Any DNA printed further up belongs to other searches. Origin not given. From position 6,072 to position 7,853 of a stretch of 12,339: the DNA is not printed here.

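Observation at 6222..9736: FucI + PfkB + DhnA: a non-orthologous phosphorylative deoxy-sugar/pentose pathway in an apparent archaeon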

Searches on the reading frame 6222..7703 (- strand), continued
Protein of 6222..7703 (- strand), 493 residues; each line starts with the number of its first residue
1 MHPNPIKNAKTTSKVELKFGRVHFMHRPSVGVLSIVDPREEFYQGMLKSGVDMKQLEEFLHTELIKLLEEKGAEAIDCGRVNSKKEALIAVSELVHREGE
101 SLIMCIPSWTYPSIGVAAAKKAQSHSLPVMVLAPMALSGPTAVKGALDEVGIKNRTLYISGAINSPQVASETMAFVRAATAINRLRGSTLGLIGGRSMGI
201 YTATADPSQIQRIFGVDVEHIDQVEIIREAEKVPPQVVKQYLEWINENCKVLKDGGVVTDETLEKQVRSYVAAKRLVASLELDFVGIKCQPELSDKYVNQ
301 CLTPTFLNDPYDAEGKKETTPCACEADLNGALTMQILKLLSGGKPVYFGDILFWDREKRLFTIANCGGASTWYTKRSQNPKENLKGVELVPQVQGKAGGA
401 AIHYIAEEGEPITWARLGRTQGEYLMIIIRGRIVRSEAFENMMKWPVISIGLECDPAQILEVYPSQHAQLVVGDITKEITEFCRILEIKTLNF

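Call 48: find_related_loci(query=A1, collection=genome_contigs, flank=8000)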
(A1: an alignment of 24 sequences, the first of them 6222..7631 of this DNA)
Query A1 (469 aa) in genome_contigs; peptide patterns used: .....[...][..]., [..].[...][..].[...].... (x = any residue, [..] = any of these).
599 stretches matched a pattern (row limit reached: there are more); 388 encode a relative of the query (tblastn E <= 1e-3); the best 80 are kept; 80 distinct loci.
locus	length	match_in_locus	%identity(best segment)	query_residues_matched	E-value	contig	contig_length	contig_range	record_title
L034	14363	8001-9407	93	1-469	0e+0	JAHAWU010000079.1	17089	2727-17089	MAG: Candidatus Jordarchaeia archaeon isolate QZM_A3 QZM_A3_scaffold_1487_curated, whole genome shotgun sequence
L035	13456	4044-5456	55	3-469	2e-172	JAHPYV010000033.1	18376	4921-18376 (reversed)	MAG: Promethearchaeati archaeon isolate LC30 NODE_733_length_18376_cov_5.126849, whole genome shotgun sequence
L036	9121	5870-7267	41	3-469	2e-112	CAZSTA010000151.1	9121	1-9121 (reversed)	MAG TPA_asm: uncultured bacterium isolate binchicken_co34_576 genome assembly, contig: NODE_13399_length_9121_cov_5.3290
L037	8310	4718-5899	48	67-461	3e-109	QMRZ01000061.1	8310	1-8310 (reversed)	MAG: Thermoprotei archaeon isolate B17_G15 B17_Guay15_scaffold_02754, whole genome shotgun sequence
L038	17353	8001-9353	41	2-461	5e-108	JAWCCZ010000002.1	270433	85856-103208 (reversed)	MAG: Thermofilaceae archaeon isolate JZ-1_201912_bins_31 JZ-1_201912_bins_31_scaffold_2, whole genome shotgun sequence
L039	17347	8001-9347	42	2-459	2e-107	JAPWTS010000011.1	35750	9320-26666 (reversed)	MAG: Thermofilales archaeon isolate RSNS8 scaffold_195_c1, whole genome shotgun sequence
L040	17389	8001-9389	40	1-469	1e-106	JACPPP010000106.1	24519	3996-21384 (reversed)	MAG: Armatimonadetes bacterium isolate NC_groundwater_630_Ag_B-0.1um_56_30 B_1_S1_Biohub_coassembly_k141_1557726, whole 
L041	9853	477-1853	40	6-465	6e-107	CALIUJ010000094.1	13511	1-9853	MAG: uncultured Archaeoglobaceae archaeon isolate S1_Bin_MAXBIN__075_sub_1 genome assembly, contig: c_000000194953, whol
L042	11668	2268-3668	40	1-469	1e-105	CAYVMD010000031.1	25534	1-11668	MAG TPA_asm: uncultured bacterium isolate binchicken_co193_35 genome assembly, contig: NODE_941_length_25534_cov_4.86345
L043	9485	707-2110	40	1-469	7e-105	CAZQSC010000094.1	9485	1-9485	MAG TPA_asm: uncultured bacterium isolate SRP338002_co1_79 genome assembly, contig: NODE_6725_length_9485_cov_6.329905, 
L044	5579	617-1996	39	6-466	1e-103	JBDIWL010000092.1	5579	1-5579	MAG: Candidatus Caldatribacterium thermophilum isolate JZ-1.bins.129.201901 NODE_13371_length_5579_cov_2.315297, whole g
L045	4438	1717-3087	40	3-464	2e-103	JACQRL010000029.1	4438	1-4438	MAG: Planctomycetota bacterium isolate NC_groundwater_1358_Ag_S-0.2um_39_40 S_p2_S4_coassembly_k141_322525, whole genome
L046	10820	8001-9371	39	3-464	5e-101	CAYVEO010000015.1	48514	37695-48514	MAG TPA_asm: uncultured Planctomycetia bacterium isolate SRP090828_co3_47 genome assembly, contig: NODE_79_length_48514_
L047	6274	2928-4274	43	4-461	1e-100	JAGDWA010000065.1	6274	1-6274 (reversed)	MAG: Thermofilum sp. isolate KUA_Bin21 NODE_2369_length_6274_cov_3.193600, whole genome shotgun sequence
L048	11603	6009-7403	39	1-466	2e-100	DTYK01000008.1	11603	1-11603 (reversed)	MAG TPA_asm: Candidatus Latescibacterota bacterium isolate UWMA-0219 k99_1030983, whole genome shotgun sequence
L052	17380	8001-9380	40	5-465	9e-100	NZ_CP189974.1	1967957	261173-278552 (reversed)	Candidatus Caldatribacterium sp. SIUC1 chromosome, complete genome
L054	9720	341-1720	40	5-465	5e-98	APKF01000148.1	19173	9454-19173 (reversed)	Candidatus Caldatribacterium californiense OP9-cSCG F645_contig149_S17, whole genome shotgun sequence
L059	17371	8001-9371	38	6-464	6e-95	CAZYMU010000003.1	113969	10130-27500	MAG TPA_asm: uncultured Eubacteriales bacterium isolate binchicken_co262_58 genome assembly, contig: NODE_86_length_1139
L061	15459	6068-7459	37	6-468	2e-94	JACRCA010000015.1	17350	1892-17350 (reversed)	MAG: Deltaproteobacteria bacterium isolate NC_groundwater_1634_Pr3_B-0.1um_51_9 SR-2_scaffold_141_163398, whole genome s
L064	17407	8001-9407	35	1-467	9e-94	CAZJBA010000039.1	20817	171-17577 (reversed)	MAG TPA_asm: uncultured Anaerolineales bacterium isolate SRP141376_co2_247 genome assembly, contig: NODE_5317_length_208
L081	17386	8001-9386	39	6-465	1e-91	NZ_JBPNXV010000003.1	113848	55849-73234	Pseudothermotoga sp. U03pept 3, whole genome shotgun sequence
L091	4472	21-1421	36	1-465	5e-88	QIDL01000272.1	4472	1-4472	MAG: Gammaproteobacteria bacterium isolate SZUA-228 Ga0063294_10020358, whole genome shotgun sequence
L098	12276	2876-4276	34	1-465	2e-87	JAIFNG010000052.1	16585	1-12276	MAG: Anaerolinea sp. isolate bin_8 scaffold_10306, whole genome shotgun sequence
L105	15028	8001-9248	38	47-464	4e-87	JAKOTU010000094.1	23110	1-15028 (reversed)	MAG: Bacillota bacterium isolate CAAI_maxbin.063_sub k201_434805, whole genome shotgun sequence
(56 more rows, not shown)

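Call 52: search_protein_families(library=pfam, proteins=[L054:3229-4041:+, L064:9435-10589:+, L059:11090-12049:+, L098:662-1474:+, L059:10252-11097:+, L091:2706-3509:+, L052:12423-13475:+, L105:6846-7838:+, L061:8426-9472:+, L081:6734-7738:-], max_evalue=0.00001)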
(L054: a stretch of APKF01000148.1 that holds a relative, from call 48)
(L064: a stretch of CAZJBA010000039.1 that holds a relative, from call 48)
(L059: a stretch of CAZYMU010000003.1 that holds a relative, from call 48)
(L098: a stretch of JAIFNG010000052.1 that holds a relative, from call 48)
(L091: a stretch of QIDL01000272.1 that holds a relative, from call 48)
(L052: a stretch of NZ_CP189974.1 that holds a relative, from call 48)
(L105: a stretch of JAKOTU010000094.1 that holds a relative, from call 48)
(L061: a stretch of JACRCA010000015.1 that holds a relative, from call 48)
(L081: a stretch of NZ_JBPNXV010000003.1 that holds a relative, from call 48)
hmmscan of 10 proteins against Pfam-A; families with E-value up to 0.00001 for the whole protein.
L054:3229-4041:+ (270 aa): 2 families
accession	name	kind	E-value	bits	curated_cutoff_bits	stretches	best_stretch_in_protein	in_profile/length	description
PF00005.33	ABC_tran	-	4.1e-30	105.6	25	1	32-187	2-136/137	ABC transporter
PF13304.12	AAA_21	-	7.7e-10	39.8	27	0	149-190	227-271/304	AAA domain, putative AbiEii toxin, Type IV TA system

L064:9435-10589:+ (384 aa): 1 family
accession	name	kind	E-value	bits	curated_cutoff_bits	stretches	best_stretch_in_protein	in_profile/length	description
PF01208.23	URO-D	-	1.4e-25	90.5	23.9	1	159-373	137-345/346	Uroporphyrinogen decarboxylase (URO-D)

L059:11090-12049:+ (319 aa): 2 families
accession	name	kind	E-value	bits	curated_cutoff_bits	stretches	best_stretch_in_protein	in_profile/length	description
PF02779.29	Transket_pyr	-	4.4e-38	131.1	27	1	5-168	3-172/174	Transketolase, pyrimidine binding domain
PF02780.25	Transketolase_C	-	5.2e-33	114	25.9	1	181-301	1-124/124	Transketolase, C-terminal domain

L098:662-1474:+ (270 aa): 1 family
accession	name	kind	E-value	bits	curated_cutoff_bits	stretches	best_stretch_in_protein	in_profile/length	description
PF02633.19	Creatininase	-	5.1e-52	177.1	31.3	1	11-254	2-238/238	Creatinine amidohydrolase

L059:10252-11097:+ (281 aa): 2 families
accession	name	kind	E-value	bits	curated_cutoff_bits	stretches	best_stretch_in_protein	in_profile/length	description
PF00456.26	Transketolase_N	-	1.1e-54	186.2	22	1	14-276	3-276/334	Transketolase, thiamine diphosphate binding domain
PF13292.11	DXP_synthase_N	-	1.4e-13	51.1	21.2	1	9-186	14-174/274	1-deoxy-D-xylulose-5-phosphate synthase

L091:2706-3509:+ (267 aa): 1 family
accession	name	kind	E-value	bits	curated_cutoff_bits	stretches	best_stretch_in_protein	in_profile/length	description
PF03328.21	HpcH_HpaI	-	2.4e-41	141.9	25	1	26-249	2-218/221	HpcH/HpaI aldolase/citrate lyase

L052:12423-13475:+ (350 aa): 1 family
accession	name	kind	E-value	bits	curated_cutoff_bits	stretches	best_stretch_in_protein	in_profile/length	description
PF02653.21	BPD_transp_2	-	6.9e-40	137.3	26.8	1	57-316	6-268/269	Branched-chain amino acid transport system / permease component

L105:6846-7838:+ (330 aa): 1 family
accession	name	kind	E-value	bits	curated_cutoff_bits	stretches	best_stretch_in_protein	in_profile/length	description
PF02653.21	BPD_transp_2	-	2.2e-36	125.8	26.8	1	57-316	4-268/269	Branched-chain amino acid transport system / permease component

L061:8426-9472:+ (348 aa): 3 families
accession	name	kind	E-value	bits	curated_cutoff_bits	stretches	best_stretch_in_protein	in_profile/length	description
PF22725.1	GFO_IDH_MocA_C3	-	6.1e-26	91.3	27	1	139-263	1-123/124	GFO/IDH/MocA C-terminal domain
PF01408.29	GFO_IDH_MocA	-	4.2e-24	86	24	1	10-131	1-120/120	Oxidoreductase family, NAD-binding Rossmann fold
PF02894.22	GFO_IDH_MocA_C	-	8.3e-22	78.5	22.9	1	143-341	1-215/218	Oxidoreductase family, C-terminal alpha/beta domain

L081:6734-7738:- (334 aa): 4 families
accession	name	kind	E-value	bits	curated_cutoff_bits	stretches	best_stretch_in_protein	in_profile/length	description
PF13377.12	Peripla_BP_3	-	1.3e-31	110.3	26.5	1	171-331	1-167/167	Periplasmic binding protein-like domain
PF00532.27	Peripla_BP_1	-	1.9e-25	90.4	22.2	1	61-320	2-271/281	Periplasmic binding proteins and sugar binding domain of LacI family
PF13407.12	Peripla_BP_4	-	1.5e-18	67.8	35.1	1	63-310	1-254/258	Periplasmic binding protein domain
PF00356.27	LacI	-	4.3e-13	49.3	27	1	4-49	1-46/46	Bacterial regulatory proteins, lacI family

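Call 68: search_protein_families(library=pfam, proteins=[L009:5878-6897:+, L011:6318-6944:+], max_evalue=0.0001)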
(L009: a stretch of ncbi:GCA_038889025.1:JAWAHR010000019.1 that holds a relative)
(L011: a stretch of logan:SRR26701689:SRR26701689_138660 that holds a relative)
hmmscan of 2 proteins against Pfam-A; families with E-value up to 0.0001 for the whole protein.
L009:5878-6897:+ (339 aa): 0 families

L011:6318-6944:+ (208 aa): 1 family
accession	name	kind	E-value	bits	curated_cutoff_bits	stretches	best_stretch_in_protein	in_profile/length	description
PF01470.22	Peptidase_C15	-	3.3e-59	200.8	22.7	1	1-198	1-202/204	Pyroglutamyl peptidase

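Call 79: search_protein_families(library=ncbifam, proteins=[L009:6994-7989:+, L007:6866-7774:-], max_evalue=1e-20)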
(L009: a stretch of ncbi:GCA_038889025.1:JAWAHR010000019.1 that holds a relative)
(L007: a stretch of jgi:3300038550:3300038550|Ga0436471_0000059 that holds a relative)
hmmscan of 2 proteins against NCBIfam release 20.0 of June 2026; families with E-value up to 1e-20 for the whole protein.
L009:6994-7989:+ (331 aa): 4 families
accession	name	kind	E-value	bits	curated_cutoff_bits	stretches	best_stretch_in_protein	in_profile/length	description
TIGR02152.1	D_ribokin_bact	equivalog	1.7e-29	103.1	299.65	1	7-267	5-263/298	ribokinase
TIGR04382.1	myo_inos_iolC_N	equivalog_domain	1.2e-22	80.6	300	0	180-275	184-279/309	5-dehydro-2-deoxygluconokinase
NF006957.1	PRK09434.1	equivalog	5.3e-22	78.7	450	0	177-303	172-293/302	fructokinase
NF053626.1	RibKinHalex1628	equivalog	1e-20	74.5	330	0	2-316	3-292/293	ATP-dependent ribose-1-phosphate kinase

L007:6866-7774:- (302 aa): 12 families
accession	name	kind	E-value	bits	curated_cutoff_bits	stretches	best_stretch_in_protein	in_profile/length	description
TIGR02152.1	D_ribokin_bact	equivalog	1.3e-47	162.6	299.65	1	1-290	13-297/298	ribokinase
TIGR04382.1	myo_inos_iolC_N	equivalog_domain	5.7e-44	150.6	300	1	17-293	28-309/309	5-dehydro-2-deoxygluconokinase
NF008353.0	PRK11142.1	equivalog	1.5e-39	136.4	341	1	1-294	17-304/307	ribokinase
NF053626.1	RibKinHalex1628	equivalog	3e-33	115.6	330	1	2-293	17-291/293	ATP-dependent ribose-1-phosphate kinase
NF006957.1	PRK09434.1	equivalog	2.3e-31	109.4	450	1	20-288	24-301/302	fructokinase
NF041134.1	R1P_kin_Thcocales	equivalog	6.4e-30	104.6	500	1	1-286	15-275/291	ADP-dependent ribose-1-phosphate kinase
NF049991.1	TagKinase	equivalog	5.3e-27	94.5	420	1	24-295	42-317/321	tagatose kinase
NF040938.1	KDG_KDGal_kin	equivalog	6.8e-24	84.5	400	1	18-294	25-304/305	bifunctional 2-dehydro-3-deoxygluconokinase/2-dehydro-3-deoxygalactonokinase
NF047869.1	myo_kin_aldol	exception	7.9e-23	80.6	600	1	17-299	33-337/586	bifunctional 5-dehydro-2-deoxygluconokinase/5-dehydro-2-deoxyphosphogluconate aldolase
TIGR02198.1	rfaE_dom_I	equivalog_domain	5.8e-22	78.2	345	0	185-281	207-304/315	D-glycero-beta-D-manno-heptose-7-phosphate kinase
NF007321.0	PRK09813.1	equivalog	3.6e-21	75.8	247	0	190-276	172-257/261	fructoselysine 6-kinase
TIGR03168.1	1-PFK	subfamily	4.6e-21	75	216.4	0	187-285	196-293/305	hexose kinase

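Call 101: predict_structure(alignment_id=A1)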
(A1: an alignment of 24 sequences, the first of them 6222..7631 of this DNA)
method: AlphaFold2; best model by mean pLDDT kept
length: 469 residues; sequences in the alignment: 24
mean_pLDDT: 93.2   pTM: 0.93
mean pLDDT of the five models: 93.2, 92.3, 92.2, 91.9, 91.8
residues with pLDDT >= 90: 399; 70-90: 57; 50-70: 13; < 50: 0
segments of 3 or more residues with pLDDT < 50: none
pLDDT, mean of each block of 10 residues (from residue 1): 91 96 96 97 97 98 98 97 97 98 97 96 97 94 96 97 94 60 86 92 95 98 95 93 97 97 82 88 97 95 93 96 95 94 91 93 90 87 94 90 97 77 94 94 94 98 96
secondary structure, 60 per line:
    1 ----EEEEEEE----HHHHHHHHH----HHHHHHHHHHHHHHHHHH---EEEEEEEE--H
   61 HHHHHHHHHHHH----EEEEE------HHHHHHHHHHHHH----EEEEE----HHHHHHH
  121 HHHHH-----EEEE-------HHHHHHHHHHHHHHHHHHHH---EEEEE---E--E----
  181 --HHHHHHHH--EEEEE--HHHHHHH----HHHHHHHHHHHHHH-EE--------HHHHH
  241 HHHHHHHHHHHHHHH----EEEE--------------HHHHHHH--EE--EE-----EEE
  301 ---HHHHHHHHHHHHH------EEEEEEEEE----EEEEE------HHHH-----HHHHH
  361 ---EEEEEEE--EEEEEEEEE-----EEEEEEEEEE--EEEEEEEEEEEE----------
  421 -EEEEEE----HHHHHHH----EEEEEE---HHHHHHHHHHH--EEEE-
elements in order: E5-11 H16-24 H29-46 E50-57 H60-72 E77-81 H88-100 E105-109 H114-125 E131-134 H142-161 E165-169 H183-190 E193-197 H200-206 H211-224 H236-255 E260-263 H278-284 E298-300 H304-316 E323-331 E336-340 H347-350 H356-360 E364-370 E373-381 E387-396 E399-410 E422-427 H432-438 E443-448 H452-462 E465-468

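Call 104: fold_search(model_id=the predicted structure, library=pdb)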
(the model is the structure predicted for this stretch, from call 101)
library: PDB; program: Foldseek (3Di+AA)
matches with E <= 10: 500; with E <= 0.001: 61
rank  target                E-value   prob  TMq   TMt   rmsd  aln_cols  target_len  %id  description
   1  3a9r_A                4.0e-29  1.00  0.85  0.69   3.9       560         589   20  X-ray Structures of Bacillus pallidus D-Arabinose IsomeraseComplex with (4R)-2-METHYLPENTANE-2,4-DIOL (released 2010-04-07)
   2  1fui_A                2.4e-27  1.00  0.85  0.68   3.9       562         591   17  L-FUCOSE ISOMERASE FROM ESCHERICHIA COLI (released 1997-10-15)
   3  4c20_A                7.7e-27  1.00  0.85  0.69   3.9       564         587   18  L-Fucose Isomerase (released 2013-12-11)
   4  4c20_B                8.1e-27  1.00  0.84  0.66   4.5       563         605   18  L-Fucose Isomerase (released 2013-12-11)
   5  6k1f_A                9.0e-27  1.00  0.84  0.68   4.0       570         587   17  Crystal structure of the L-fucose isomerase from Raoultella sp. (released 2020-05-13)
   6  4c21_B                2.8e-26  1.00  0.84  0.66   3.8       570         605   17  L-Fucose Isomerase In Complex With Fucitol (released 2013-12-11)
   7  6k1g_A                7.7e-26  1.00  0.84  0.68   4.2       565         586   17  Crystal structure of the L-fucose isomerase soaked with Mn2+ from Raoultella sp. (released 2020-05-13)
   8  4c22_B                1.4e-25  1.00  0.86  0.68   3.7       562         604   17  L-Fucose Isomerase In Complex With Fuculose (released 2013-12-11)
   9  7cyy_F                1.2e-23  1.00  0.79  0.75   4.1       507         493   11  Crystal structure of Arabinose isomerase from hybrid AI8 with Adonitol (released 2021-09-08)
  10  7chl_A                5.0e-23  1.00  0.80  0.76   4.2       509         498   14  Crystal structure of hybrid Arabinose isomerase AI-10 (released 2021-10-20)
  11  4r1q_B                8.1e-23  1.00  0.81  0.77   4.0       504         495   14  Crystal Structure of Thermophilic Geobacillus kaustophilus L-Arabinose isomerase in complex with L-arabitol (released 2015-08-12)
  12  7chl_B                1.2e-22  1.00  0.78  0.74   4.2       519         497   14  Crystal structure of hybrid Arabinose isomerase AI-10 (released 2021-10-20)
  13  4r1p_B                1.8e-22  1.00  0.77  0.73   5.4       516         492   13  Crystal Structure of Thermophilic Geobacillus kaustophilus L-Arabinose isomerase with Mn2+ (released 2015-08-12)
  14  7cyy_B                2.5e-22  1.00  0.80  0.76   4.0       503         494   12  Crystal structure of Arabinose isomerase from hybrid AI8 with Adonitol (released 2021-09-08)
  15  7chl_F                2.8e-22  1.00  0.79  0.75   4.3       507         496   13  Crystal structure of hybrid Arabinose isomerase AI-10 (released 2021-10-20)
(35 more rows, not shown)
